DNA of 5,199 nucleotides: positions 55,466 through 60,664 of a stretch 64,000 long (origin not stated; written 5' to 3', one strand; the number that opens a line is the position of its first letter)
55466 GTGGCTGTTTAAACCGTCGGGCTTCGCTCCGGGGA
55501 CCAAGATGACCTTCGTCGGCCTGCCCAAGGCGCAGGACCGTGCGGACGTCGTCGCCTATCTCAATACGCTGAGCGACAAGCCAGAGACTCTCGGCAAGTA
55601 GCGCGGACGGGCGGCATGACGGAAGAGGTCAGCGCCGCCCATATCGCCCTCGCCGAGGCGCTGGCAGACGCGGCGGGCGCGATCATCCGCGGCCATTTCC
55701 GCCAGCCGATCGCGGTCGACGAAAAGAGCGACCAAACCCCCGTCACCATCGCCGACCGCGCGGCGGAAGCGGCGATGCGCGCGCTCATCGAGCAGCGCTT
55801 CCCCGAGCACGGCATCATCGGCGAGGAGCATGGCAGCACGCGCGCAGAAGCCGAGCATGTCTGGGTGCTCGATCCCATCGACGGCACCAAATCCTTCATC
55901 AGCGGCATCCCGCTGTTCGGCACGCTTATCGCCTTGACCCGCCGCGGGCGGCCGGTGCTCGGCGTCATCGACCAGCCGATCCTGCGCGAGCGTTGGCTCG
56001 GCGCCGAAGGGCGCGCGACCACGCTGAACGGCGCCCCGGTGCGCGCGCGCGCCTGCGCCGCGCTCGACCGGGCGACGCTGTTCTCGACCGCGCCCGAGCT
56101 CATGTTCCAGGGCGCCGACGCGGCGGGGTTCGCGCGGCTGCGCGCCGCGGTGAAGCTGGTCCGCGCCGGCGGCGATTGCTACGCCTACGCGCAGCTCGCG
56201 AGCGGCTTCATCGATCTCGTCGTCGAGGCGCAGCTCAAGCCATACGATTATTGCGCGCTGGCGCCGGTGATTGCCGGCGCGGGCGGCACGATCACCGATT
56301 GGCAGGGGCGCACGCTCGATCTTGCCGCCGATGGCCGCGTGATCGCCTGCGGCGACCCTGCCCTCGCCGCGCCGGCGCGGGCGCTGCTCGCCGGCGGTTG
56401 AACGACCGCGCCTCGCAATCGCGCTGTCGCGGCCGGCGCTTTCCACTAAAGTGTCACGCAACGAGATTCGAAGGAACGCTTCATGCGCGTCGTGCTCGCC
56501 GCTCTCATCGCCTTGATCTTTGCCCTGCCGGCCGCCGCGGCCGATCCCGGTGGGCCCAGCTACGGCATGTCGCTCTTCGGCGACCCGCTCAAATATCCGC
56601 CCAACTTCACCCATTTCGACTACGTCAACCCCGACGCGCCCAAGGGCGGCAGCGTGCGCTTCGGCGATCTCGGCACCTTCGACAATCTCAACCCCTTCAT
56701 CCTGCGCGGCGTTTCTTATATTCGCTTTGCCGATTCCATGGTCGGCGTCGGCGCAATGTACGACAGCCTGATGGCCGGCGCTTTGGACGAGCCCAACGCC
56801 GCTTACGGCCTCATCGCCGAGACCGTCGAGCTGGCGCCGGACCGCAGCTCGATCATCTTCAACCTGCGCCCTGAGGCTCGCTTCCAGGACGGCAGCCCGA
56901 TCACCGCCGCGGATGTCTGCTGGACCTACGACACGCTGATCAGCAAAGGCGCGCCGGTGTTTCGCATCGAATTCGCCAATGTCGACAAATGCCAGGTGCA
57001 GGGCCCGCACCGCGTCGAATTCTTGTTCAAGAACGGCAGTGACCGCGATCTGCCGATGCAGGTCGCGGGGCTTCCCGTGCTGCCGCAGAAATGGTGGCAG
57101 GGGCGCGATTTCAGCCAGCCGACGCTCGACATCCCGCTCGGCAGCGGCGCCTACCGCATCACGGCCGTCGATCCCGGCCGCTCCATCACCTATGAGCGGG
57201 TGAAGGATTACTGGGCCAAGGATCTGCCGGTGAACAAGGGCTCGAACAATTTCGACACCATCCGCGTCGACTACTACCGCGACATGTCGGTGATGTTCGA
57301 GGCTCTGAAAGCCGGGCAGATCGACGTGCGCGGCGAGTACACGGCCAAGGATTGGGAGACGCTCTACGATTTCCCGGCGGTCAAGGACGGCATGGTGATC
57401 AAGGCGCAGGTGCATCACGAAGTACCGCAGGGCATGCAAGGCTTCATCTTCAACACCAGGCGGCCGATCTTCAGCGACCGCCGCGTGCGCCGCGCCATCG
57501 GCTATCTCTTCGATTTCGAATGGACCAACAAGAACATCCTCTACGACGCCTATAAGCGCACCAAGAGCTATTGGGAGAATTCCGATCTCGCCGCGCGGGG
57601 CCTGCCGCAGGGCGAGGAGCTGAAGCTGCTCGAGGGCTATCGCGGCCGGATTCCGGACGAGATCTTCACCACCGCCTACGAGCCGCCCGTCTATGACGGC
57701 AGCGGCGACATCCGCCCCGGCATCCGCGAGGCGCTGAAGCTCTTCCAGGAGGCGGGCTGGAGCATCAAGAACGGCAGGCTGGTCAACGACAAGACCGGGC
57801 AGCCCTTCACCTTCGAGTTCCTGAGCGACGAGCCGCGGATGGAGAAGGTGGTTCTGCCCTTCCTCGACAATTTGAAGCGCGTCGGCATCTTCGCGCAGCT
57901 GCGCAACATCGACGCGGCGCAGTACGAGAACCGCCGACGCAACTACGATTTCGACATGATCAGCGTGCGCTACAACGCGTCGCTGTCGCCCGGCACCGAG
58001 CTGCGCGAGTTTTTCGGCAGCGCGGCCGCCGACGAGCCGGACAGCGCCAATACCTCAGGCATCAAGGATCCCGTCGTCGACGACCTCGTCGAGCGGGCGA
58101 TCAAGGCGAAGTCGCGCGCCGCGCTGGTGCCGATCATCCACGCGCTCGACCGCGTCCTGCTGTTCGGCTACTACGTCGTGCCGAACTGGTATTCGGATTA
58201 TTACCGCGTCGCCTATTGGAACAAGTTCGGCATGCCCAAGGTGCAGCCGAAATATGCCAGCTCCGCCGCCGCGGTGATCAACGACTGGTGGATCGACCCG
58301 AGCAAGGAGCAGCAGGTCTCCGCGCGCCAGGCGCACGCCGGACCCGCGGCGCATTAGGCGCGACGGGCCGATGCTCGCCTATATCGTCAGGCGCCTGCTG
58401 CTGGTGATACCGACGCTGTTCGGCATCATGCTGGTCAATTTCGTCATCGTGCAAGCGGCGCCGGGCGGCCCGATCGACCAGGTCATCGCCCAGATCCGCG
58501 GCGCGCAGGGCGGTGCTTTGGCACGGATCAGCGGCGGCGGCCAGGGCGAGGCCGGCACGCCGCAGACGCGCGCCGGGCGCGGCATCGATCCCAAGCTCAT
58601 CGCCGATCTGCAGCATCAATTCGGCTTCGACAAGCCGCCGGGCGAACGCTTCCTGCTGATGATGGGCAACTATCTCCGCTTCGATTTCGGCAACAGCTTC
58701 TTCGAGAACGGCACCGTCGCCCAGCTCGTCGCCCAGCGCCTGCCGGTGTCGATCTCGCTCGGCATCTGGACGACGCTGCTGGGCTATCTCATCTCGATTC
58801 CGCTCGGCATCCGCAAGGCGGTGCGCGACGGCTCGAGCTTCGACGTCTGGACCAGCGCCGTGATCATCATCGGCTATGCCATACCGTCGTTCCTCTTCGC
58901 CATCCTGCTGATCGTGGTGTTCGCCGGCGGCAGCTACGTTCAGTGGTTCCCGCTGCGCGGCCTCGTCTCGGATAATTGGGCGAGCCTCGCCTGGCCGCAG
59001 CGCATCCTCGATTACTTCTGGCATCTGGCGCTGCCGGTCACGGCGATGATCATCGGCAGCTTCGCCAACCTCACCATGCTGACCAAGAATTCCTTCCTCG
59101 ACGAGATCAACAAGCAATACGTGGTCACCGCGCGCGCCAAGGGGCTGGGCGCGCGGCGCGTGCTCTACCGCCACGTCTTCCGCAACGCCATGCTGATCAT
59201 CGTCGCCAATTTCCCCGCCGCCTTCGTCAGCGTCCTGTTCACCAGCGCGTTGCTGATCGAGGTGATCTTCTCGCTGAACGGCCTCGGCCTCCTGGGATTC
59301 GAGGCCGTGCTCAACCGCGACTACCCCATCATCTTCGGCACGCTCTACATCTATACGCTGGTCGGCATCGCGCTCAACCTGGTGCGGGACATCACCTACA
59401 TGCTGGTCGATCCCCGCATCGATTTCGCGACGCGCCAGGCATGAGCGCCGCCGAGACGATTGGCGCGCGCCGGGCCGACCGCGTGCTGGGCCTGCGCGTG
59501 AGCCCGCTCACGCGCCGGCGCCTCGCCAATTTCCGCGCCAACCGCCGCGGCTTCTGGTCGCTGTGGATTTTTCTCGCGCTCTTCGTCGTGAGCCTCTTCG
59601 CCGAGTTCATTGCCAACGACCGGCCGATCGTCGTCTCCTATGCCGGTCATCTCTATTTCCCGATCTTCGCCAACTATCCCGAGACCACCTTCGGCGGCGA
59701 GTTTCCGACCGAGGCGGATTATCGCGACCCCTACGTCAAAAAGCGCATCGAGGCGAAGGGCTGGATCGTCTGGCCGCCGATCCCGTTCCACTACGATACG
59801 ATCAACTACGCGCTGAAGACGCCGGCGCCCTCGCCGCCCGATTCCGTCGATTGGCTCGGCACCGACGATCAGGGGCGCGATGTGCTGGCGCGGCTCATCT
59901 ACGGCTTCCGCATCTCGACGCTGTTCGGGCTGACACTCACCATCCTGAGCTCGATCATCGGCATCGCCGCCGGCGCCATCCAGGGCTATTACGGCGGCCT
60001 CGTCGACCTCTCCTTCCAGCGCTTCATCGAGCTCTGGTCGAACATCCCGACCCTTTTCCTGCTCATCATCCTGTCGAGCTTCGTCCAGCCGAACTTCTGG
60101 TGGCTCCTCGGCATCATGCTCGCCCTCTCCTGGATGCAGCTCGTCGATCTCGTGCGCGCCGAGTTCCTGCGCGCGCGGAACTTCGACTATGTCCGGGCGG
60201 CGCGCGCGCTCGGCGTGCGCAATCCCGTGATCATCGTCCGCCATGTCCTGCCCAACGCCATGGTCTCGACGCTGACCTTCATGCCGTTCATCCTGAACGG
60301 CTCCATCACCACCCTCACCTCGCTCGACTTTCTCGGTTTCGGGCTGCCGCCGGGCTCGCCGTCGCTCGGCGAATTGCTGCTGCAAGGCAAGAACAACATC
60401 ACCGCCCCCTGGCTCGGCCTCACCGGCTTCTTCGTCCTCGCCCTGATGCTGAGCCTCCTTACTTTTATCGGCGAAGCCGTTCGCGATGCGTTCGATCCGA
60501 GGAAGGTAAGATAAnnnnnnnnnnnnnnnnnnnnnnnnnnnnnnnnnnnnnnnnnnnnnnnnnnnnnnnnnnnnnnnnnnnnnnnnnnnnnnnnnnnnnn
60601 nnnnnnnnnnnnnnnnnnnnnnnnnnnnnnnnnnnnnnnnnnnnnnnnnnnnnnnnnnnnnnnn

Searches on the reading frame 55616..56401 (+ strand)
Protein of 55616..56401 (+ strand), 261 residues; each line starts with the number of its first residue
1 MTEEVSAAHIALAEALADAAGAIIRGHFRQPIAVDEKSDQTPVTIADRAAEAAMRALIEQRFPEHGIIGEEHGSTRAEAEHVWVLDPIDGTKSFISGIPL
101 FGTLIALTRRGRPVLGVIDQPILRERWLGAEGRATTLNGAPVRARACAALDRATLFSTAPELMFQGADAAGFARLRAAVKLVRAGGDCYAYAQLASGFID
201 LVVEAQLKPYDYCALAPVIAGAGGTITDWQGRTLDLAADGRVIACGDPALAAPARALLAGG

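Call 71: search_protein_families(library=pfam, proteins=[window:55616-56401:+], max_evalue=0.00001)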
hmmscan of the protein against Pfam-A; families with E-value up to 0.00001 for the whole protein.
window:55616-56401:+ (261 aa): 1 family
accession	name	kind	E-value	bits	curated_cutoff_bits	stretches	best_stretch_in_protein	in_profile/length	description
PF00459.30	Inositol_P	-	2.2e-56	191.8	27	1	11-248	7-256/271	Inositol monophosphatase family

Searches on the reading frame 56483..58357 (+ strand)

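Call 71: search_protein_families(library=pfam, proteins=[window:56483-58357:+], max_evalue=0.00001)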
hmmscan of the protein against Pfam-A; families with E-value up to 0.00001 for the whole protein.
window:56483-58357:+ (624 aa): 1 family
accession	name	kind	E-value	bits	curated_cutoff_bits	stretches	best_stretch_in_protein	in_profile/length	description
PF00496.27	SBP_bac_5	-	3e-64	217.9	32.4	1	109-513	4-362/368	Bacterial extracellular solute-binding proteins, family 5 Middle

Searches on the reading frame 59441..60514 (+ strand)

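Call 71: search_protein_families(library=pfam, proteins=[window:59441-60514:+], max_evalue=0.00001)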
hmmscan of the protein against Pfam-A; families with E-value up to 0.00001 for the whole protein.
window:59441-60514:+ (357 aa): 1 family
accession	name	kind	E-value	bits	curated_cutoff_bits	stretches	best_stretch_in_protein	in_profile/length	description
PF00528.27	BPD_transp_1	-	6.5e-27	94.9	26.4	1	174-355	1-182/184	Binding-protein-dependent transport system inner membrane component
